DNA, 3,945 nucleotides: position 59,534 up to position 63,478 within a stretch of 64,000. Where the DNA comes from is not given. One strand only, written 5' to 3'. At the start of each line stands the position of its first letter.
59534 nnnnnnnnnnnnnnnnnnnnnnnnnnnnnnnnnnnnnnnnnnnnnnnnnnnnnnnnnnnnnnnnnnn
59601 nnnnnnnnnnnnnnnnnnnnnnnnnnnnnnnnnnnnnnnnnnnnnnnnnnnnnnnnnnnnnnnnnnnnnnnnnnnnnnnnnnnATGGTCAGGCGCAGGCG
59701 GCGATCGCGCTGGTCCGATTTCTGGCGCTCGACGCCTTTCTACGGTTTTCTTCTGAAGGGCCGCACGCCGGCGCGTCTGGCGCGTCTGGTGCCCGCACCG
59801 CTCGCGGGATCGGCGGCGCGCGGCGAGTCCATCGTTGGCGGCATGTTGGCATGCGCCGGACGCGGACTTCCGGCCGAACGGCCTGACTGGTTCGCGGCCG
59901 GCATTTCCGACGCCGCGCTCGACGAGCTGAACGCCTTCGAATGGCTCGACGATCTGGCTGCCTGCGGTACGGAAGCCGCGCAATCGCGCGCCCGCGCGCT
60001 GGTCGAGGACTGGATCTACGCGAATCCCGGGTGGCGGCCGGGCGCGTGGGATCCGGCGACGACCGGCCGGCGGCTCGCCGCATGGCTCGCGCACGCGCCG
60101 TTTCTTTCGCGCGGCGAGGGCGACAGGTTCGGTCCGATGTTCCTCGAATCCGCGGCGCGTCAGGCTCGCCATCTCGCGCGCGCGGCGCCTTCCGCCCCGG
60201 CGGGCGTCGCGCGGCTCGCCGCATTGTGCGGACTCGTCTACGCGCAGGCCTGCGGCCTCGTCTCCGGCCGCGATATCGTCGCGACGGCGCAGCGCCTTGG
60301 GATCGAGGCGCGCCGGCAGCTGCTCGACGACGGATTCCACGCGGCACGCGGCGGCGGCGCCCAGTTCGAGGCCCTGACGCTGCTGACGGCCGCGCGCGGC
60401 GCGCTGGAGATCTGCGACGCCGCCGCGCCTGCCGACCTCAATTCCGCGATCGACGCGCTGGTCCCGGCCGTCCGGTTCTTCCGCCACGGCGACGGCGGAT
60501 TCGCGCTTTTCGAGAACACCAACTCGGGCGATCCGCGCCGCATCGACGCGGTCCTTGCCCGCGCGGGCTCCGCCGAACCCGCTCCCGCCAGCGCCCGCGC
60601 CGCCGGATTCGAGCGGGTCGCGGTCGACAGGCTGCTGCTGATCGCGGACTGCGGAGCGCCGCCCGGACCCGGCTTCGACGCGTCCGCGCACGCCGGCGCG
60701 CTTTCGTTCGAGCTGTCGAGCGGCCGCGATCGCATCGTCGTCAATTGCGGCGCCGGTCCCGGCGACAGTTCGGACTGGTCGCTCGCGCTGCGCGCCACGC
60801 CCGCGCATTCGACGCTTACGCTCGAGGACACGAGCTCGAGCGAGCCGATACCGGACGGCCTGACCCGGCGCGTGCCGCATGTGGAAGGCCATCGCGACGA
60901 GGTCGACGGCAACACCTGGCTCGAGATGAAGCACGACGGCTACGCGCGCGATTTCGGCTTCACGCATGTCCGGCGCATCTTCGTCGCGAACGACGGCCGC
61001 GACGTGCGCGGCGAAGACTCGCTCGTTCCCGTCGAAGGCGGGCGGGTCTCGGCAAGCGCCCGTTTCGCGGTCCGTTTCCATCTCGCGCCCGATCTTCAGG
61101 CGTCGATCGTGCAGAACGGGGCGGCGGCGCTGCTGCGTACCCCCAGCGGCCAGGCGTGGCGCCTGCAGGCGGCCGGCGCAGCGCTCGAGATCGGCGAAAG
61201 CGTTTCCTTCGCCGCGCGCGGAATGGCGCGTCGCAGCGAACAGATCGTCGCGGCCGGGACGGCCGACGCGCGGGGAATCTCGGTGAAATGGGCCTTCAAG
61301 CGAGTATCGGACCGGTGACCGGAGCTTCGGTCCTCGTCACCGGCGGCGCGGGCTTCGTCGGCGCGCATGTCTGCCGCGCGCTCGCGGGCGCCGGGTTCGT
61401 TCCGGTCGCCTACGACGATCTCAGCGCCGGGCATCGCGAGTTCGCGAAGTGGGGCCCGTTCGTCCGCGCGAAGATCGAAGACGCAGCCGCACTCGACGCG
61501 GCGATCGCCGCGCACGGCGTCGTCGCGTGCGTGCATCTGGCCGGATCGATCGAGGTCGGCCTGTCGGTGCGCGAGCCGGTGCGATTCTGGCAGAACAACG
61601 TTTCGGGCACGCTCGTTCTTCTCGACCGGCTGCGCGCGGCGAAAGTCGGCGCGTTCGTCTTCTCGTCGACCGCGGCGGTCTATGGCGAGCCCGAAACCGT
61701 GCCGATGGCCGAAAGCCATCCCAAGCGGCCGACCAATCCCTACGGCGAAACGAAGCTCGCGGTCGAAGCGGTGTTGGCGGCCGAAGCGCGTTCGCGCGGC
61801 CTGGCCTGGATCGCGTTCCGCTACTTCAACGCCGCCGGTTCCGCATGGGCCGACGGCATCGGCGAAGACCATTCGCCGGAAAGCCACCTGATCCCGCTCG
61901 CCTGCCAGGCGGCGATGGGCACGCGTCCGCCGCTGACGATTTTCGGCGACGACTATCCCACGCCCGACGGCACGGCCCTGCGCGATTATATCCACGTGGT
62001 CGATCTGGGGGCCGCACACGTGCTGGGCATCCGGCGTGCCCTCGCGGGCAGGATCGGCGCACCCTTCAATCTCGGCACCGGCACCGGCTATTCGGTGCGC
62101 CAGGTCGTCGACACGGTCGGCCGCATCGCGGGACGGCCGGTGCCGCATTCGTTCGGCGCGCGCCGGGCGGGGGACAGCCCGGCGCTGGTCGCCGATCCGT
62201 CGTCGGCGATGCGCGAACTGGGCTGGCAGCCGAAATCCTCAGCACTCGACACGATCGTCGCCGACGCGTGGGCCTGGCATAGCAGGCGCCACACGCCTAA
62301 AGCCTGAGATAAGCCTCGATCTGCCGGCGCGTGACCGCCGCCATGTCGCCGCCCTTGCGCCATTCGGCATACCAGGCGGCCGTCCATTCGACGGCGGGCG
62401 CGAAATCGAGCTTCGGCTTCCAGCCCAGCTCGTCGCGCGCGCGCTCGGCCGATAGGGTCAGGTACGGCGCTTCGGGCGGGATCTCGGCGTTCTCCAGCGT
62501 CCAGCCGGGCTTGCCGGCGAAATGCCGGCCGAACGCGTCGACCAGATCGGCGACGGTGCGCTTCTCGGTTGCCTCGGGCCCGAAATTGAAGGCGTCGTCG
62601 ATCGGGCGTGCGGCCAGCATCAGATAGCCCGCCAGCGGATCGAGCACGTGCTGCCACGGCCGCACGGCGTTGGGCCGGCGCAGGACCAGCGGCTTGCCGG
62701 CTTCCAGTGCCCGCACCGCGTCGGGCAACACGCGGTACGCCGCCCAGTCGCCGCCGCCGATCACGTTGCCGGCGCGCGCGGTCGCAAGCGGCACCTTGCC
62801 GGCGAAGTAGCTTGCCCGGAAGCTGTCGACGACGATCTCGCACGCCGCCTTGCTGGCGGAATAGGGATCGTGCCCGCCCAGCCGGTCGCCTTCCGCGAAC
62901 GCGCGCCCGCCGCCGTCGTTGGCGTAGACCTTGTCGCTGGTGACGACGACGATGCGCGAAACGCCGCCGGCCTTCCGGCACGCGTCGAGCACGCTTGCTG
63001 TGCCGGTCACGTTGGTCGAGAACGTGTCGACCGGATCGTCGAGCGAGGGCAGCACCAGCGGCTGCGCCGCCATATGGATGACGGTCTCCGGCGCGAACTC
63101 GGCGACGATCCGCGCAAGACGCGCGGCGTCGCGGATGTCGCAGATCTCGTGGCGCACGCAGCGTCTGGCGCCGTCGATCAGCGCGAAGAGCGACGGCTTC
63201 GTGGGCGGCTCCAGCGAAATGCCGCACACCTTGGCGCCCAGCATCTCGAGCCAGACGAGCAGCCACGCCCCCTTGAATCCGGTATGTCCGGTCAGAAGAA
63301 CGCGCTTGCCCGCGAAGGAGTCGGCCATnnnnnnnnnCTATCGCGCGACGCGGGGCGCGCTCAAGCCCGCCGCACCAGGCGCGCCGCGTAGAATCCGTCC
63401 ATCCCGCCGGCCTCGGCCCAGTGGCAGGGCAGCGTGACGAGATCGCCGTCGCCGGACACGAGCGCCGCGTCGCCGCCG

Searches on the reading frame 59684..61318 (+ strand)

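Call 8: search_protein_families(library=pfam, proteins=[window:59684-61318:+], max_evalue=0.001)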
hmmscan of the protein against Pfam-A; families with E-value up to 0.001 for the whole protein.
window:59684-61318:+ (544 aa): 1 family
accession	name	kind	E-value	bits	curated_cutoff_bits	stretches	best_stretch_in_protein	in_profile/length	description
PF07940.18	Hepar_II_III_C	-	8.2e-59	199.4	24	1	299-537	4-237/237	Heparinase II/III-like, C-terminal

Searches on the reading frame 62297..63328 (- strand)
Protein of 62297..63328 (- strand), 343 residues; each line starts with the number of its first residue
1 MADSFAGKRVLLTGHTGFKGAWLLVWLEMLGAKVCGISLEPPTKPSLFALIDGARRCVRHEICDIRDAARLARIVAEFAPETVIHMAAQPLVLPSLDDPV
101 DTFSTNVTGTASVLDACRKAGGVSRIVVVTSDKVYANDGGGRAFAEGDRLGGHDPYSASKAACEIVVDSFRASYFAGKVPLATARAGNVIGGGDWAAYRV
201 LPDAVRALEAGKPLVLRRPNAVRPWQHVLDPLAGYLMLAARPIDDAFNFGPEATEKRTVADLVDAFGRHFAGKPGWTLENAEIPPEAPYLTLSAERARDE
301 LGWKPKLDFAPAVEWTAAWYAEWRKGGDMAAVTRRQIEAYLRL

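Call 8: search_protein_families(library=pfam, proteins=[window:62297-63328:-], max_evalue=0.001)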
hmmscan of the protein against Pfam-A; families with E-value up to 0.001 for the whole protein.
window:62297-63328:- (343 aa): 6 families
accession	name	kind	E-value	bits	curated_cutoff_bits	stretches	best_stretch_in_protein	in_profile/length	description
PF01370.27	Epimerase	-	8.9e-34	117.4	20.9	1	10-247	1-237/240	NAD dependent epimerase/dehydratase family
PF16363.11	GDP_Man_Dehyd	-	6e-33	115.1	27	1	11-313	1-329/332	GDP-mannose 4,6 dehydratase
PF02719.21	Polysacc_synt_2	-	2.5e-13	50.3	20.2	1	59-223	57-201/293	Polysaccharide biosynthesis protein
PF04321.23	RmlD_sub_bind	-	3.6e-10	39.8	27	1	9-169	2-138/287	RmlD substrate binding domain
PF01073.25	3Beta_HSD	-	7.9e-08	32.1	22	1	60-168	49-158/280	3-beta hydroxysteroid dehydrogenase/isomerase family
PF07993.18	NAD_binding_4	-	0.00016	21.4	20.1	0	82-191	91-209/258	Male sterility protein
